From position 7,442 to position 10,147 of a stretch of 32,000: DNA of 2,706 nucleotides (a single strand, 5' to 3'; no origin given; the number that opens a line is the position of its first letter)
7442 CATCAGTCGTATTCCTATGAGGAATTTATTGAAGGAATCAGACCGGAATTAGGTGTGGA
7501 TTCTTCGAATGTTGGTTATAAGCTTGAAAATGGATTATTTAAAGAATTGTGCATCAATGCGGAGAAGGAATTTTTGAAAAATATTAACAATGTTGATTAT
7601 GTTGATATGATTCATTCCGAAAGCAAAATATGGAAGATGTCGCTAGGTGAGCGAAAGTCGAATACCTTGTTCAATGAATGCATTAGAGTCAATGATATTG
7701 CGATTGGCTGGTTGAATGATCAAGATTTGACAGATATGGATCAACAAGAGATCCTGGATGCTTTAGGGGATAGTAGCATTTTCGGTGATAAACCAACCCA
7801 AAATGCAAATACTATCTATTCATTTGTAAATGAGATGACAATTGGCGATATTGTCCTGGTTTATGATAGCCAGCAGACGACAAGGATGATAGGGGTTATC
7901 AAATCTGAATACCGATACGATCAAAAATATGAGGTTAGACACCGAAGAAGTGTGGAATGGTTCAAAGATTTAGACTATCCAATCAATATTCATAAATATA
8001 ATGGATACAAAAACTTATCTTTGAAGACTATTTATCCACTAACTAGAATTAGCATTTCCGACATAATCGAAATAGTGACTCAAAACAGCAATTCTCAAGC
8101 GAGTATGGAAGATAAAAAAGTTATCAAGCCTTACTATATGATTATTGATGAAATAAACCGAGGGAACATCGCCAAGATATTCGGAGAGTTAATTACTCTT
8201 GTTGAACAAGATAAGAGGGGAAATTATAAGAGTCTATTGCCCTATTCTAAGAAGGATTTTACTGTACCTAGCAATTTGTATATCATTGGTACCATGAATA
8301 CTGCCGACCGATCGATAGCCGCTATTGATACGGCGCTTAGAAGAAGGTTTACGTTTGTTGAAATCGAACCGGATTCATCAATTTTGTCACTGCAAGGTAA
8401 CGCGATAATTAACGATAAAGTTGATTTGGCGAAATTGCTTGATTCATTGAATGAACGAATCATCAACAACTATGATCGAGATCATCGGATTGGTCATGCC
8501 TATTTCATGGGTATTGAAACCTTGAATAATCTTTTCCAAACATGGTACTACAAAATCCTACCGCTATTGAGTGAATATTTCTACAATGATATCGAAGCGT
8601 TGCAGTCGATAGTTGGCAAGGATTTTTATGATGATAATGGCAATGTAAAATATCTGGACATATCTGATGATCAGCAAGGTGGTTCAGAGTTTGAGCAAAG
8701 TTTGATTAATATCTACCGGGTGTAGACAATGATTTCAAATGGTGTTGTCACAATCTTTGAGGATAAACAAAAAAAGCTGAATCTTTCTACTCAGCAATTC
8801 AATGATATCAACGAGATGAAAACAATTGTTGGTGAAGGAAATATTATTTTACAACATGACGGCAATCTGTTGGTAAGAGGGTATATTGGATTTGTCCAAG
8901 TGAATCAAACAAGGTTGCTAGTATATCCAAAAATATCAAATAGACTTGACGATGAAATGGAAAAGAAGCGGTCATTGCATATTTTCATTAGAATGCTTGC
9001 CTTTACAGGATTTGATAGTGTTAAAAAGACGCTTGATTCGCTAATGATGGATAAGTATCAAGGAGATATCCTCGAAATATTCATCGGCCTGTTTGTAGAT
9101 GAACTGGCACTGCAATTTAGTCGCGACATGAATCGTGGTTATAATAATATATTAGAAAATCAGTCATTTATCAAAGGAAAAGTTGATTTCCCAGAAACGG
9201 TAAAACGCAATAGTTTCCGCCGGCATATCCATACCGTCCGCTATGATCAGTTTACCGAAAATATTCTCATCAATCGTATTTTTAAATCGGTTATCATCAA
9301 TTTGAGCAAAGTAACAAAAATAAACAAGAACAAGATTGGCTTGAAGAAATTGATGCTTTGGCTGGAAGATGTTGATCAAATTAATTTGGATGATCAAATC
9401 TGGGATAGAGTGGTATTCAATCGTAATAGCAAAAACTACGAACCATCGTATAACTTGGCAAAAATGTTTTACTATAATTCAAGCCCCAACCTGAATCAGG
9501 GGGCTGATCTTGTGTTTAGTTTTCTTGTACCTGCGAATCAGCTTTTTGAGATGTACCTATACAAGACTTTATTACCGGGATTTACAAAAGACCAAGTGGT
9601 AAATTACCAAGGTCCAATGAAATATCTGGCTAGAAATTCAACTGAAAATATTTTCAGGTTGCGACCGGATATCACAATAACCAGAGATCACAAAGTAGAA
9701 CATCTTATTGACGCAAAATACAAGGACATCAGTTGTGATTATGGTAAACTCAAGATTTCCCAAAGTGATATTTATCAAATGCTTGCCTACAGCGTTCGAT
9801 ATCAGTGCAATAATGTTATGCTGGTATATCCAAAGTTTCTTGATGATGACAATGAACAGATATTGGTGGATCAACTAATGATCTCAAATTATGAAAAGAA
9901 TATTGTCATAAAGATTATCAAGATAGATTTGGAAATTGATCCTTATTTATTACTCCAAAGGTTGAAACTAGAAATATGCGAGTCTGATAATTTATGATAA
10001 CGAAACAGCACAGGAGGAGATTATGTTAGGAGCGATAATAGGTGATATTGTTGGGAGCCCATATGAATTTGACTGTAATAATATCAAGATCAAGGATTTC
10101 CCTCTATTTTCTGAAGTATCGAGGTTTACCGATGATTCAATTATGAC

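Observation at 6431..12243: Candidate expanded type IV restriction system: McrB-like / McrC / ADP-ribosylglycohydrolase / EcsC-like in one gene string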

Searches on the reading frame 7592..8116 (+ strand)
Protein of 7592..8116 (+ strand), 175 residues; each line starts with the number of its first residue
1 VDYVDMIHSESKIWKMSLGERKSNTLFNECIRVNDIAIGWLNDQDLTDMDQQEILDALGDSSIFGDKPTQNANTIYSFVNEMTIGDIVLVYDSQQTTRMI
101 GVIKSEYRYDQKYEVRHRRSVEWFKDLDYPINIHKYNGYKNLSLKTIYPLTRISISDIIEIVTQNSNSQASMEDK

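Call 107: predict_structure(alignment_id=A7)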
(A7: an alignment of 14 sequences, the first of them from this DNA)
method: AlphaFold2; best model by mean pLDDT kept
length: 175 residues; sequences in the alignment: 14
mean_pLDDT: 87.9   pTM: 0.84
mean pLDDT of the five models: 87.9, 86.7, 85.9, 85.6, 84.8
residues with pLDDT >= 90: 116; 70-90: 40; 50-70: 12; < 50: 7
segments of 3 or more residues with pLDDT < 50: 169-175
pLDDT, mean of each block of 10 residues (from residue 1): 83 90 87 94 92 88 63 91 96 93 97 95 95 95 86 96 77 41
secondary structure, 60 per line:
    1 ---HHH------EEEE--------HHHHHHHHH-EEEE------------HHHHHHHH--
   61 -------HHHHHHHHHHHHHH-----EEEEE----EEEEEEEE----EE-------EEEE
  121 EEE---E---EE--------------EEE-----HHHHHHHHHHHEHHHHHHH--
elements in order: E13-16 H25-33 E35-38 H51-58 H68-81 E87-91 E96-103 E117-123 E147-149 H155-165 H167-173

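Call 109: fold_search(model_id=the predicted structure, library=pdb)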
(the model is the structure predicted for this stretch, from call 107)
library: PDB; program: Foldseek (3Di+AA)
matches with E <= 10: 153; with E <= 0.001: 4
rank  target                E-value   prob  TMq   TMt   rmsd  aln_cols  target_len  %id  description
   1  7z8w_A                8.4e-04  1.00  0.41  0.49   6.5       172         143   13  Crystal structure of YTHDF2 with compound YLI_DC1_018 (released 2022-03-30)
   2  4rdo_F                8.4e-04  1.00  0.41  0.49   6.8       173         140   12  Structure of YTH-YTHDF2 in the free state (released 2014-12-24)
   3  6yex_A                9.0e-04  1.00  0.46  0.29   5.6       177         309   10  VcaM4I restriction endonuclease in the absence of DNA (released 2020-12-16)
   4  7yz8_E                9.0e-04  1.00  0.45  0.42   6.3       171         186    9  Triclinic crystal structure of YTHDF1 YTH domain (544AVV546 mutant) (released 2023-03-01)
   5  2p5d                  1.0e-03  1.00  0.49  0.57   5.4       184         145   12  Crystal structure of MJECL36 from Methanocaldococcus jannaschii DSM 2661 (released 2007-09-18)
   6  7r5w_B                1.1e-03  1.00  0.43  0.49   6.3       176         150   14  Crystal structure of YTHDF2 with compound YLI_DF_029 (released 2022-03-16)
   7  7z4u_B                1.3e-03  1.00  0.43  0.49   6.6       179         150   11  Crystal structure of YTHDF2 with compound YLI_DF_028 (released 2022-03-16)
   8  7yz8_F                1.5e-03  1.00  0.44  0.42   6.3       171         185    9  Triclinic crystal structure of YTHDF1 YTH domain (544AVV546 mutant) (released 2023-03-01)
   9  7r5w_A                1.6e-03  0.99  0.44  0.50   7.4       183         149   10  Crystal structure of YTHDF2 with compound YLI_DF_029 (released 2022-03-16)
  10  7z93_A                1.7e-03  0.99  0.43  0.49   7.4       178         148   11  Crystal structure of YTHDF2 with compound YLI_DF_022 (released 2022-03-30)
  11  4rdn_B                1.8e-03  0.99  0.42  0.49   7.1       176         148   13  Structure of YTH-YTHDF2 in complex with m6A (released 2014-12-24)
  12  7qkn_B                2.2e-03  0.99  0.45  0.41   6.2       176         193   10  Crystal structure of YTHDF1 YTH domain in complex with the ebsulfur derivative compound 7 (released 2022-11-23)
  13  4rdo_B                2.4e-03  0.99  0.42  0.49   6.5       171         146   10  Structure of YTH-YTHDF2 in the free state (released 2014-12-24)
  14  9qem_A                2.4e-03  0.99  0.42  0.50   6.1       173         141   11  Crystal structure of YTHDF2 in complex with compound 3 (AI-DF2-11) (released 2025-07-09)
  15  7yz8_I                2.5e-03  1.00  0.44  0.42   8.8       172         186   10  Triclinic crystal structure of YTHDF1 YTH domain (544AVV546 mutant) (released 2023-03-01)
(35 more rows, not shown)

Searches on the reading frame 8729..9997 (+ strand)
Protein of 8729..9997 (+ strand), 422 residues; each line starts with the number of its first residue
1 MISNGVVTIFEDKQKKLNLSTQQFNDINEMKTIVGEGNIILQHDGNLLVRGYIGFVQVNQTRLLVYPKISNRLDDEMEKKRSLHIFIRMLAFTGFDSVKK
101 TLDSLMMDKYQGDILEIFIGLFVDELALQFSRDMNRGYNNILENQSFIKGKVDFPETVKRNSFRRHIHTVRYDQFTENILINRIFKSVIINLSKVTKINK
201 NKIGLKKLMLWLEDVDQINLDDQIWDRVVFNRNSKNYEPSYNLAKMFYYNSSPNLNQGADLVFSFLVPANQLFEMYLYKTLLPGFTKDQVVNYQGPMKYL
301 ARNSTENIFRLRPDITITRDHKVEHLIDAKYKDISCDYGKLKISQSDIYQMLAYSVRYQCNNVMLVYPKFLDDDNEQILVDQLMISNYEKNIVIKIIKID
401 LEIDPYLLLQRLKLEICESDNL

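Call 3: search_protein_families(library=pfam, proteins=[window:8729-9997:+], max_evalue=0.01)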
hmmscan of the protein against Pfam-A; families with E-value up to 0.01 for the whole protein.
window:8729-9997:+ (422 aa): 1 family
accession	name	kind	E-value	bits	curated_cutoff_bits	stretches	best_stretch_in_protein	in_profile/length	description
PF10117.15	McrBC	-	2e-65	221.3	23.9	1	49-368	3-318/318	McrBC 5-methylcytosine restriction system component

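Call 4: search_protein_families(library=padloc, proteins=[window:8729-9997:+], max_evalue=0.01)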
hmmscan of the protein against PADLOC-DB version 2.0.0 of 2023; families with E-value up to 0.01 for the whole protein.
window:8729-9997:+ (422 aa): 0 families

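Call 5: search_protein_families(library=ncbifam, proteins=[window:8729-9997:+], max_evalue=0.01)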
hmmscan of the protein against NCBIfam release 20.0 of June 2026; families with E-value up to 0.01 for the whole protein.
window:8729-9997:+ (422 aa): 1 family
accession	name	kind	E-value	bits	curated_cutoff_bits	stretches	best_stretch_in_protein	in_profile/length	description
NF007277.0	PRK09736.1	equivalog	2e-29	102.8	338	1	107-382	33-323/353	5-methylcytosine-specific restriction endonuclease system specificity protein McrC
